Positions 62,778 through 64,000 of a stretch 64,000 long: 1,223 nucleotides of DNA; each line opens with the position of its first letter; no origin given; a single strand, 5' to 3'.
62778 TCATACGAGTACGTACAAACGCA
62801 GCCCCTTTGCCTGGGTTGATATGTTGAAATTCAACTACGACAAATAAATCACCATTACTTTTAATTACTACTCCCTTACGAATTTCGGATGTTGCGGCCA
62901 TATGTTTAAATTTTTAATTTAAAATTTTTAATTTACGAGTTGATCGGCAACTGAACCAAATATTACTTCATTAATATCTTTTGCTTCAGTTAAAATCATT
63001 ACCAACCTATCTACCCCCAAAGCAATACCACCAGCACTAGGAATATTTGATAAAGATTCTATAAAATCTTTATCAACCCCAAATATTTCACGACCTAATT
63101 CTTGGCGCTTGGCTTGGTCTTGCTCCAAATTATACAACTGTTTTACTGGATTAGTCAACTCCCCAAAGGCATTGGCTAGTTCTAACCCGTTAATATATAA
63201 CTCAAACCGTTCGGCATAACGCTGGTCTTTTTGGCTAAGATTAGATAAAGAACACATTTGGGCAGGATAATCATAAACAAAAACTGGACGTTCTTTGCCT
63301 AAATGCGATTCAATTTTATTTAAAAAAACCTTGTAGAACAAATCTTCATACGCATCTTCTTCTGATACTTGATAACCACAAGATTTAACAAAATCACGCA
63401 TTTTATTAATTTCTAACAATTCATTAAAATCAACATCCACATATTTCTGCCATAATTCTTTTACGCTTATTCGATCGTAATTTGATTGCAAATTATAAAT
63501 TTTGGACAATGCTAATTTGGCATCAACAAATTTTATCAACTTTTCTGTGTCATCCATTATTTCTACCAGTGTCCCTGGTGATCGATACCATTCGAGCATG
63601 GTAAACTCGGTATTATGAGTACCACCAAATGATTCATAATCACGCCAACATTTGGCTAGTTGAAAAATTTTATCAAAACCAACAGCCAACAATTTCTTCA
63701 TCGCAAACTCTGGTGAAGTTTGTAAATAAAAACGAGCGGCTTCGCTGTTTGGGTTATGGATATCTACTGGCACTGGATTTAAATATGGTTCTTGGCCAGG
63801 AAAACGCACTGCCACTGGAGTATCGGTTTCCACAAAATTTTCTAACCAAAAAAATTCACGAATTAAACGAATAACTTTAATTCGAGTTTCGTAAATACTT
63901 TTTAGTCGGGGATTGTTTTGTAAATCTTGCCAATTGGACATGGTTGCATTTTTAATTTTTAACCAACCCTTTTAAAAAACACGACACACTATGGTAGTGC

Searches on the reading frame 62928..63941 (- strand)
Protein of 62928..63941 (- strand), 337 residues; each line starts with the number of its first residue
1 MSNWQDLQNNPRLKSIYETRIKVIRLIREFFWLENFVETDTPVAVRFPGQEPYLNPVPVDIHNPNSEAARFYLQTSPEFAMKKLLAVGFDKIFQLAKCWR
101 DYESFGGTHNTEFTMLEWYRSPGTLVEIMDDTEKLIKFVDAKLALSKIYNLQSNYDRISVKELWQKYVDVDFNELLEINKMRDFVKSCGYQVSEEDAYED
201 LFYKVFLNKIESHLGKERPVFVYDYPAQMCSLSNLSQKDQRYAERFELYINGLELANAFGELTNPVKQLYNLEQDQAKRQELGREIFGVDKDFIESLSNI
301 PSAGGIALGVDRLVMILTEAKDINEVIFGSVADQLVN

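Call 53: find_encoding_contigs(protein=window:62928-63941:-, flank=10000, max_places=1)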
Protein window:62928-63941:- (337 aa): 10 contigs read that carry it; 1 place shown.
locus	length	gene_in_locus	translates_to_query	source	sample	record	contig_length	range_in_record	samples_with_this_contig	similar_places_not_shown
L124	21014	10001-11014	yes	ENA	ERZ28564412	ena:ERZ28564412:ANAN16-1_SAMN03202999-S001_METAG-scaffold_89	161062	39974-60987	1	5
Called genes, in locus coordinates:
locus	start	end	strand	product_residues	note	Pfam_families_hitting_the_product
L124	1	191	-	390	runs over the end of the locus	PF01555:N6_N4_Mtase (weak), PF01170:UPF0020, PF02384:N6_Mtase (weak), PF13847:Methyltransf_31, PF13649:Methyltransf_25 (faint)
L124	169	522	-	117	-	-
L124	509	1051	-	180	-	PF10741:T2SSM_b (weak)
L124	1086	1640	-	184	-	-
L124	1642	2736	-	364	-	PF11104:PilM_2, PF14450:FtsA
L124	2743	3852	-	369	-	PF00482:T2SSF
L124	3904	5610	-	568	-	PF05157:MshEN, PF00437:T2SSE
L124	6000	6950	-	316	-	-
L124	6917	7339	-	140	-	PF22296:bAvd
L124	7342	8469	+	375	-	PF00078:RVT_1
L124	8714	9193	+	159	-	PF01250:Ribosomal_S6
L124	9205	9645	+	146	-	PF00436:SSB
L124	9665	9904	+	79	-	PF01084:Ribosomal_S18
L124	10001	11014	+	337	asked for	PF00152:tRNA-synt_2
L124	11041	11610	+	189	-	PF08207:EFP_N, PF01132:EFP, PF09285:Elong-fact-P_C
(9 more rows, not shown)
